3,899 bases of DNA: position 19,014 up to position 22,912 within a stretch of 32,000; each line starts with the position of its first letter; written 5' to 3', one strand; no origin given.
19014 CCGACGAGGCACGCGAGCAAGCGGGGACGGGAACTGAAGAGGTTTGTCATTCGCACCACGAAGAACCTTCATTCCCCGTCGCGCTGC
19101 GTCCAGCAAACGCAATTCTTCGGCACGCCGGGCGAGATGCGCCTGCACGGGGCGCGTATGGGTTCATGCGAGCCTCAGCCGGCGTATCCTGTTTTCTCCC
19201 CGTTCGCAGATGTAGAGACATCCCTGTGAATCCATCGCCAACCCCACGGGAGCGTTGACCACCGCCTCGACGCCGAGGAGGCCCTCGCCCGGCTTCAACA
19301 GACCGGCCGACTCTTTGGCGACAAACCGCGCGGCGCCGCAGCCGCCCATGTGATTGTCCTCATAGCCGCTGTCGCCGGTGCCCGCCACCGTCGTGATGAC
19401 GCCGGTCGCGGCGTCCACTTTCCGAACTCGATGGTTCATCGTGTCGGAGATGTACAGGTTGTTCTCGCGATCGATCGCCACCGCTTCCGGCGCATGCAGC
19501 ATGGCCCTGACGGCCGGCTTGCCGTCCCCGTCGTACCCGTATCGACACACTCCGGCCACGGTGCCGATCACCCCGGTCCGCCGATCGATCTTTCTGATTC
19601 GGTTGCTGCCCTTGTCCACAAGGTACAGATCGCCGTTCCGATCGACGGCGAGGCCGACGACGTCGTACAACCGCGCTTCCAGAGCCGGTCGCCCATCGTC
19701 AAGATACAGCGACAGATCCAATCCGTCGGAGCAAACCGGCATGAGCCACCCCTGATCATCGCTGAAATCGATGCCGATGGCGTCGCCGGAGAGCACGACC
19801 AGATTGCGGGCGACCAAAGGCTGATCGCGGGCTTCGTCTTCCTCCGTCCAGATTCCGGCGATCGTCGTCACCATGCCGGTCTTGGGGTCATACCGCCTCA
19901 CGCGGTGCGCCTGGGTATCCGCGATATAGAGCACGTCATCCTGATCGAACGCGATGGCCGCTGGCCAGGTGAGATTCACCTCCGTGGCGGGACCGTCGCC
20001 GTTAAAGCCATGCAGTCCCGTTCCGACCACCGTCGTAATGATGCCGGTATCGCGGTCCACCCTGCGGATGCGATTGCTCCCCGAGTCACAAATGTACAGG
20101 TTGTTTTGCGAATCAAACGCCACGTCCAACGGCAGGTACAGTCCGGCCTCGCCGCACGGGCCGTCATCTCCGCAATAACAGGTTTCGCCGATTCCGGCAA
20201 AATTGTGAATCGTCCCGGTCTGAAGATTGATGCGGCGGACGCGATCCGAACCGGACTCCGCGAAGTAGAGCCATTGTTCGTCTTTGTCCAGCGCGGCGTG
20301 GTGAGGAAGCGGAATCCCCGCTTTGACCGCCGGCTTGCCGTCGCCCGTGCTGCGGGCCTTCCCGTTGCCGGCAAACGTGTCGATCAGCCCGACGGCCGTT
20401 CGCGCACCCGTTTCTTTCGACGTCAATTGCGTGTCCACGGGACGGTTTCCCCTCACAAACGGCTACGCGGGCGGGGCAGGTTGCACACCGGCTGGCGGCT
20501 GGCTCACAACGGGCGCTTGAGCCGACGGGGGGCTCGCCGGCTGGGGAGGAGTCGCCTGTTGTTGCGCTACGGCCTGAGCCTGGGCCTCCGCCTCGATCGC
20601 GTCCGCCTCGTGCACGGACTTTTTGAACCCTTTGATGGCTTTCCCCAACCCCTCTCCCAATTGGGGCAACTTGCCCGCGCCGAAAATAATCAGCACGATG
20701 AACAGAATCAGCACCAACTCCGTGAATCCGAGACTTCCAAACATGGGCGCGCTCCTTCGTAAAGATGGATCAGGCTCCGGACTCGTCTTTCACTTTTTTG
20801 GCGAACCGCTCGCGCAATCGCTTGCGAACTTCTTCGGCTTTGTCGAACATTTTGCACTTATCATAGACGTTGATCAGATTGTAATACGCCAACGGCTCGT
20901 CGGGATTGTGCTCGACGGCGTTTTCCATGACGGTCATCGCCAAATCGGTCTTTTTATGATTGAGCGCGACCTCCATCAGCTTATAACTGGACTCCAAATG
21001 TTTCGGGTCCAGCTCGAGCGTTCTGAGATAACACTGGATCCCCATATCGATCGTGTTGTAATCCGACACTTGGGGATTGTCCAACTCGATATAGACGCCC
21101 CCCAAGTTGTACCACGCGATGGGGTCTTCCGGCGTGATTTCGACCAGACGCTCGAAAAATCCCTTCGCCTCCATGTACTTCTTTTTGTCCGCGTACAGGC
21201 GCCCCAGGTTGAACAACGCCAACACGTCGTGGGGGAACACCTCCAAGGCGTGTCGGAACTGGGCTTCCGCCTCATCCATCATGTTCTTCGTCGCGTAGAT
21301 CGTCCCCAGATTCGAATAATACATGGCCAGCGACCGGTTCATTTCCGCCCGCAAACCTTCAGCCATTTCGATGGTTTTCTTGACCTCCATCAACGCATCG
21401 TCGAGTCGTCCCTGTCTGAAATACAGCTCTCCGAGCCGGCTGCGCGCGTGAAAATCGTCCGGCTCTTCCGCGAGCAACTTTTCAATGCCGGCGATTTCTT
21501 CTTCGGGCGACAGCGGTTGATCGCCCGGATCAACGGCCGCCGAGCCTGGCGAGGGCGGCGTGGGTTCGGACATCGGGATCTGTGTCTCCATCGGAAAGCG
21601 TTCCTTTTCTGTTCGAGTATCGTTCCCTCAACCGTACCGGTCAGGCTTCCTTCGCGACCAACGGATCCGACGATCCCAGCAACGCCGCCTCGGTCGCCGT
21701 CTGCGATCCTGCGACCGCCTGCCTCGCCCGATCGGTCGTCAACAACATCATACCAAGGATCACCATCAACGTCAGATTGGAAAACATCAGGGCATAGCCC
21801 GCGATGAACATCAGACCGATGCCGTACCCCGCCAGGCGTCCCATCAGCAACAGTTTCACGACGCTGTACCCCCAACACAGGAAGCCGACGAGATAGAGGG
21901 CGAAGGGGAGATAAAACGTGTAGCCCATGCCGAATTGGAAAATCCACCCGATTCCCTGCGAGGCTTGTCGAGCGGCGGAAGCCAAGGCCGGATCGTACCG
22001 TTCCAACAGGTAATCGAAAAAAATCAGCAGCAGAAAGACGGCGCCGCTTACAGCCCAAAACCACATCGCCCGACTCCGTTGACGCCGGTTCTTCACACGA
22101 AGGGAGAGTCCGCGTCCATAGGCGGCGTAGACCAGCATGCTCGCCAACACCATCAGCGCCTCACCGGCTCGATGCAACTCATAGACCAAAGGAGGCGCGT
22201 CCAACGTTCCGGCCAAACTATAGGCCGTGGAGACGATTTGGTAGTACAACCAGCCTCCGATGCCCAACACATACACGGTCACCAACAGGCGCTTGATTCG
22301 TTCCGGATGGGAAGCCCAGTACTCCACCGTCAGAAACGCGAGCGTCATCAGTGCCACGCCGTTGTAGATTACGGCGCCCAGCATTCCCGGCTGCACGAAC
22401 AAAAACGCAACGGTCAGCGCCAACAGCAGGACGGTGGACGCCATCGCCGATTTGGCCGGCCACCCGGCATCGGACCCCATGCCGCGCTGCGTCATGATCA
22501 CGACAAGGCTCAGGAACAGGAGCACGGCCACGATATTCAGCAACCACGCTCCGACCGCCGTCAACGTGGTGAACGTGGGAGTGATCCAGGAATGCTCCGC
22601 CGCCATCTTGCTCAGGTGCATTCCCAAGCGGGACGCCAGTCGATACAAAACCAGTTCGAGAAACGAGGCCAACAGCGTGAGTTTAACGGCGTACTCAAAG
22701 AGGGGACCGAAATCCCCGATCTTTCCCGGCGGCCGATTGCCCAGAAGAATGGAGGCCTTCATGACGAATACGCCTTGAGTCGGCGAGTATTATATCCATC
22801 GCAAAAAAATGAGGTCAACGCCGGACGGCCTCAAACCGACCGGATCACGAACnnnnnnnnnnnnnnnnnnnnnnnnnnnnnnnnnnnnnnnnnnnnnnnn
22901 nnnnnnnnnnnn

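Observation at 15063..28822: Thirteen co-directional genes form a periplasmic redox/cofactor cluster with no catalytic subunit, a candidate undescribed electron-transfer system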

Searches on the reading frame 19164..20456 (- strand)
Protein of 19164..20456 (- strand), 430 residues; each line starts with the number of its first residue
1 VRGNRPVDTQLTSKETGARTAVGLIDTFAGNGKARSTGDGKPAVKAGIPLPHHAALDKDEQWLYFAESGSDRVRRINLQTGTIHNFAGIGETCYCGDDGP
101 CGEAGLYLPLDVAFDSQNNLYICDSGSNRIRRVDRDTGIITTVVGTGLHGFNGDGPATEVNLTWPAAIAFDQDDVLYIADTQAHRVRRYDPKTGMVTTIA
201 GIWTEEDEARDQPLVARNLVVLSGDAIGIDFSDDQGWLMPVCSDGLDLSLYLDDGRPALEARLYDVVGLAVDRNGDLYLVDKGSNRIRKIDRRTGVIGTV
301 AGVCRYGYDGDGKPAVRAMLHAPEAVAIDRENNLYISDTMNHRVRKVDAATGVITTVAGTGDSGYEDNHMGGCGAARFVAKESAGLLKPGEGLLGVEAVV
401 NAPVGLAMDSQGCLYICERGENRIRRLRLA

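Call 4: search_protein_families(library=pfam, max_evalue=0.01, proteins=[window:19164-20456:-])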
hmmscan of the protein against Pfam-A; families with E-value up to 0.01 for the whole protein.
window:19164-20456:- (430 aa): 10 families
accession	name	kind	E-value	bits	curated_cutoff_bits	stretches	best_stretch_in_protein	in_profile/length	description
PF25021.1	TEN_NHL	-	1.4e-29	103.6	27.1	3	53-147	76-179/357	Teneurin NHL domain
PF01436.27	NHL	-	8.5e-27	92.3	20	4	106-131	1-26/28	NHL repeat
PF08450.18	SGL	-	8.2e-11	42.4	26.3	0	118-197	146-217/246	SMP-30/Gluconolactonase/LRE-like region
PF13449.12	Phytase-like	-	1.1e-08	35.7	27.6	0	253-297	58-100/284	Esterase-like activity of phytase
PF24684.1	Vgb_lyase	-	1.6e-06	27.6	50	0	401-428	181-208/290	Virginiamycin B lyase family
PF06739.17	SBBP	-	5.1e-06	26.8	20.5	0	266-279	15-28/38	Beta-propeller repeat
PF06977.17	SdiA-regulated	-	2.3e-05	24.1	21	0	261-337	169-239/249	SdiA-regulated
PF20067.5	SSL_N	-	5.2e-05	23.5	18.9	0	321-337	21-37/46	Strictosidine synthase-like, N-terminal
PF07494.17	Reg_prop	-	0.00038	20.8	20.4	0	405-416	9-20/24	Two component regulator propeller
PF21959.2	DUF6923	-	0.0015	18.8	27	0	114-203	94-171/234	Repeat of unknown function (DUF6923)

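Call 13: search_protein_families(library=ncbifam, max_evalue=0.001, proteins=[window:19164-20456:-])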
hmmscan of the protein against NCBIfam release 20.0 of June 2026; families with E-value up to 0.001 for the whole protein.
window:19164-20456:- (430 aa): 3 families
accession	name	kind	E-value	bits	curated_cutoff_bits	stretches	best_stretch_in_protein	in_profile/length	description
NF035926.1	scyF_NHL_VPEP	equivalog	2e-15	56.8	350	1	267-356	202-282/376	scytonemin biosynthesis PEP-CTERM protein ScyF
NF033206.1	ScyE_fam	subfamily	1.1e-11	44.9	80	0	265-341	254-322/333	ScyD/ScyE family protein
TIGR03606.1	non_repeat_PQQ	subfamily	2.8e-05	23.1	434.55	0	161-201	28-68/454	glucose/sorbosone family PQQ-dependent dehydrogenase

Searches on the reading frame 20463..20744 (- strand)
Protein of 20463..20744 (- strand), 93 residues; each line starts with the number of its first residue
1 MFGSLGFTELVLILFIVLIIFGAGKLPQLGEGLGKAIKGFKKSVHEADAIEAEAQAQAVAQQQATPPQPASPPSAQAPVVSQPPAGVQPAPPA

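Call 4: search_protein_families(library=pfam, max_evalue=0.01, proteins=[window:20463-20744:-])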
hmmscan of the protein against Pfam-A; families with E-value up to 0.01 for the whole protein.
window:20463-20744:- (93 aa): 1 family
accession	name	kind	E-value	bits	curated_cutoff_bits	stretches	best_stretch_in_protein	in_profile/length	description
PF02416.21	TatA_B_E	-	1.1e-16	60.2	21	1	5-54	1-51/53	mttA/Hcf106 family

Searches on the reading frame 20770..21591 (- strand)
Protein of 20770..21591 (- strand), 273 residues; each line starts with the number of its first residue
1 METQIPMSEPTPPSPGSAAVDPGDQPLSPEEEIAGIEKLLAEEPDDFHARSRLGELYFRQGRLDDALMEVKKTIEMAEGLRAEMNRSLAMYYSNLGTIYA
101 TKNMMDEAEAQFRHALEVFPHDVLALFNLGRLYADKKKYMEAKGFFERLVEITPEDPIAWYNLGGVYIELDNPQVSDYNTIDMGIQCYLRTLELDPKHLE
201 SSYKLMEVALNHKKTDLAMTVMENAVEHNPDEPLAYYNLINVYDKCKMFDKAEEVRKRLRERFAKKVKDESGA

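Call 4: search_protein_families(library=pfam, max_evalue=0.01, proteins=[window:20770-21591:-])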
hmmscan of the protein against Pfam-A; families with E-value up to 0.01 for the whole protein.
window:20770-21591:- (273 aa): 28 families (the best 25 are shown)
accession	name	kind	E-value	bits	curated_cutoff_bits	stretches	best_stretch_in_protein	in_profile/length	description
PF00515.34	TPR_1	-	2.6e-26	90.8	27.8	3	91-122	3-34/34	Tetratricopeptide repeat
PF13431.12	TPR_17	-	3e-26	89.9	24.4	3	112-143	2-33/34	Tetratricopeptide repeat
PF14559.12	TPR_19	-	4.3e-23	81.9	25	3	105-162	7-63/68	Tetratricopeptide repeat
PF07719.23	TPR_2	-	5.9e-22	76.4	27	2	124-156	2-34/34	Tetratricopeptide repeat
PF13181.12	TPR_8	-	3.7e-19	67.6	25.7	2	91-120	3-32/34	Tetratricopeptide repeat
PF13432.12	TPR_16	-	9.2e-19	68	32.7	2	106-157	14-65/65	Tetratricopeptide repeat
PF13424.12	TPR_12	-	3.5e-18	66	30.1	1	49-119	5-75/77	Tetratricopeptide repeat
PF13428.12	TPR_14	-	5.5e-17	61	23.5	1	126-164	4-42/44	Tetratricopeptide repeat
PF13414.12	TPR_11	-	6.4e-17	61.4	26.8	1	130-169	1-40/42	TPR repeat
PF13174.12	TPR_6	-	5.8e-10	39.6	26.3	0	125-151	2-28/33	Tetratricopeptide repeat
PF13176.12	TPR_7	-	6.5e-09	35.6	27.9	0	125-156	1-32/36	Tetratricopeptide repeat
PF13371.12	TPR_9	-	1.8e-08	34.7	35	0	97-159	3-65/73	Tetratricopeptide repeat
PF13374.12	TPR_10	-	2.5e-08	34.1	27.5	0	89-118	2-31/42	Tetratricopeptide repeat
PF23914.1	TPR_CcmH_CycH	-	4.2e-08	33.6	42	1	35-156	38-154/158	Cytochrome c-type biogenesis protein H TPR domain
PF12895.13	ANAPC3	-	2e-07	31.6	27.2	0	103-172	3-71/82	Anaphase-promoting complex, cyclosome, subunit 3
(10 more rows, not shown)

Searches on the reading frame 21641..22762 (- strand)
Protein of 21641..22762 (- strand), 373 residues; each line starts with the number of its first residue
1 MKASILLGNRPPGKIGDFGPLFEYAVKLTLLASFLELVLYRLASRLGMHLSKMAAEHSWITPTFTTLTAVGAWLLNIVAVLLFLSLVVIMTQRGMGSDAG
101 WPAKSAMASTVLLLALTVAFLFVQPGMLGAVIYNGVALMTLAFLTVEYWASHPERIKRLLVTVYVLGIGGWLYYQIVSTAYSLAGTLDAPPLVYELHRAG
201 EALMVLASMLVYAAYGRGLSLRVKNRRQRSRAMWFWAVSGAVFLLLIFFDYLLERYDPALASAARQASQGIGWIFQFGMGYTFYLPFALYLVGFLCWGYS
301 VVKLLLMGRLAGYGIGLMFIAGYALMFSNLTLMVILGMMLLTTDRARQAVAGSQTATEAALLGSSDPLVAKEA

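Call 4: search_protein_families(library=pfam, max_evalue=0.01, proteins=[window:21641-22762:-])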
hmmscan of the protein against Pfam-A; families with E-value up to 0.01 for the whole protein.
window:21641-22762:- (373 aa): 0 families

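Call 13: search_protein_families(library=ncbifam, max_evalue=0.001, proteins=[window:21641-22762:-])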
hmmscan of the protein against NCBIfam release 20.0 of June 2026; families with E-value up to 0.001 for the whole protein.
window:21641-22762:- (373 aa): 0 families

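Call 46: find_homologous_proteins(query=window:21641-22762:-, max_evalue=0.001)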
Query window:21641-22762:- (373 aa): 771 proteins with E <= 0.001 among 8000 candidates; the best 120 are listed.
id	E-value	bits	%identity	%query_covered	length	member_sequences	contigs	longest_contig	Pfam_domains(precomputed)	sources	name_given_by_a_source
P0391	6.4e-232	787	99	100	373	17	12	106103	-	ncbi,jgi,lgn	jgi:hypothetical protein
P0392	3.5e-216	736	91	100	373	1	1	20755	-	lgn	-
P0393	7.6e-181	619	78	100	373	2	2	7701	-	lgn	-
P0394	2.4e-177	608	75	100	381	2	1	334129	-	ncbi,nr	ncbi:MAG: hypothetical protein NNA25_02265 [Nitrospira sp.]|nr:hypothetical protein [Nitrospira sp.]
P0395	2.5e-175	601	74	100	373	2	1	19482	-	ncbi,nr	ncbi:MAG: hypothetical protein NNA18_07595 [Nitrospira sp.]|nr:hypothetical protein [Nitrospira sp.]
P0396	2.4e-172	591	73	100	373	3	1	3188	-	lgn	-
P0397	2.4e-172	591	74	100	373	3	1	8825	-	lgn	-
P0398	1.6e-171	589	74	98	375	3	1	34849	-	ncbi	-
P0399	3.3e-171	588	73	100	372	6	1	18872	-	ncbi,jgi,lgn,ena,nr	ncbi:MAG: hypothetical protein OEY86_08925 [Nitrospira sp.]|nr:hypothetical protein [Nitrospira sp.]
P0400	4.7e-171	587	75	98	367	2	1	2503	-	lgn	-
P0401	5.6e-169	580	75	98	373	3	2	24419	-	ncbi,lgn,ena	-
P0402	6.3e-169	580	73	98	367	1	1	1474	-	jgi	-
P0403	5.6e-168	577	73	98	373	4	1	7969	-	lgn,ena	-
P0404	1.4e-167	576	75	100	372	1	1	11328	-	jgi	jgi:hypothetical protein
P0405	7.1e-166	570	74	98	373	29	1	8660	-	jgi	-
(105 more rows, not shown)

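Call 58: predict_structure(alignment_id=A3)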
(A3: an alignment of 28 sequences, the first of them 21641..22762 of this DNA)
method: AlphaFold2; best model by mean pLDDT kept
length: 373 residues; sequences in the alignment: 28
mean_pLDDT: 69.0   pTM: 0.67
mean pLDDT of the five models: 69.0, 52.9, 51.9, 50.7, 49.2
residues with pLDDT >= 90: 17; 70-90: 195; 50-70: 101; < 50: 60
segments of 3 or more residues with pLDDT < 50: 1-11, 271-283, 324-328, 346-373
pLDDT, mean of each block of 10 residues (from residue 1): 34 66 80 69 64 73 77 76 84 69 85 89 83 90 88 80 86 86 76 77 76 62 62 68 65 66 60 45 54 71 73 79 51 81 54 30 34 35
secondary structure, 60 per line:
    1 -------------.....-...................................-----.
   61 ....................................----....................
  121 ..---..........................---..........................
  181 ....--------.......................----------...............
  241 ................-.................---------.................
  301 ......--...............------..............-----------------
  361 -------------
elements in order: H15-18 H20-54 H60-96 H101-122 H126-151 H155-184 H193-215 H226-256 H258-274 H284-306 H310-323 H330-343

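Call 62: fold_search(model_id=the predicted structure, library=pdb)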
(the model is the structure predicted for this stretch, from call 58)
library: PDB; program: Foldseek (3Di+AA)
matches with E <= 10: 273; with E <= 0.001: 0
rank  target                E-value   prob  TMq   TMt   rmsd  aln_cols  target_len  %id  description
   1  6ijc_A                8.7e-01  0.13  0.14  0.11  18.3       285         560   12  Structure of MMPA-CoA dehydrogenase from Roseovarius nubinhibens ISM (released 2019-07-03)
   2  9w2u_L                9.8e-01  0.09  0.14  0.11  19.2       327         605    9  Cryo-EM structure of complex I on the bovine heart submitochondrial particles, open (released 2026-04-01)
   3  8b37_A                1.0e+00  0.11  0.16  0.10  19.1       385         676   13  Crystal structure of Pyrobaculum aerophilum potassium-independent proton pumping membrane integral pyrophosphatase in  (released 2024-01-17)
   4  6raf_B                1.1e+00  0.18  0.20  0.15  19.1       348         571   10  Heterodimeric ABC exporter TmrAB in inward-facing narrow conformation under turnover conditions (released 2019-07-31)
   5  6ks9_A                1.1e+00  0.11  0.17  0.12  22.6       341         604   13  Crystal Structure of E447A Acyl-CoA Dehydrogenase FadE5 mutant from Mycobacteria smegmatis (released 2020-07-01)
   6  6u2h_B                1.2e+00  0.18  0.14  0.22  21.7       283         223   12  BRAF dimer bound to 14-3-3 (released 2019-08-28)
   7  9cwt_l                1.2e+00  0.08  0.13  0.10  22.2       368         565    9  Human kidney respiratory complex I (released 2025-08-06)
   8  4dnk_A                1.3e+00  0.18  0.14  0.22  21.0       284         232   10  Crystal structure of a tyrosine 3-monooxygenase/tryptophan 5-monooxygenase activation protein, beta polypeptide (YWHAB (released 2012-02-22)
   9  7fc9                  1.4e+00  0.13  0.20  0.15  20.5       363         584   14  Crystal structure of CmABCB1 in lipidic mesophase revealed by LCP-SFX (released 2022-02-02)
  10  9q8i_M                1.4e+00  0.07  0.14  0.11  21.0       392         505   12  Cryo-EM structure of E. coli complex I variant V96P/N142M (NuoE) (released 2025-11-05)
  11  6khj_F                1.6e+00  0.06  0.13  0.09  23.5       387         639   10  Supercomplex for electron transfer (released 2020-02-12)
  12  6hum_F                1.8e+00  0.14  0.20  0.14  14.8       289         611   14  Structure of the photosynthetic complex I from Thermosynechococcus elongatus (released 2019-01-09)
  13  6y79_4                1.9e+00  0.15  0.21  0.18  15.2       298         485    8  Cryo-EM structure of a respiratory complex I F89A mutant (released 2020-10-28)
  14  5l22_A                1.9e+00  0.11  0.17  0.13  25.1       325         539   15  PrtD T1SS ABC transporter (released 2017-03-08)
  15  9b3z_A                2.0e+00  0.16  0.22  0.16  14.6       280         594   11  Rat TRPV2 E724A/D725A bound to probenecid and 2-APB (released 2025-02-12)
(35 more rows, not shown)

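Call 84: search_protein_families(library=pfam, max_evalue=10, proteins=[window:21641-22762:-])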
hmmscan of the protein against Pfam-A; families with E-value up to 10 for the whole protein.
window:21641-22762:- (373 aa): 0 families
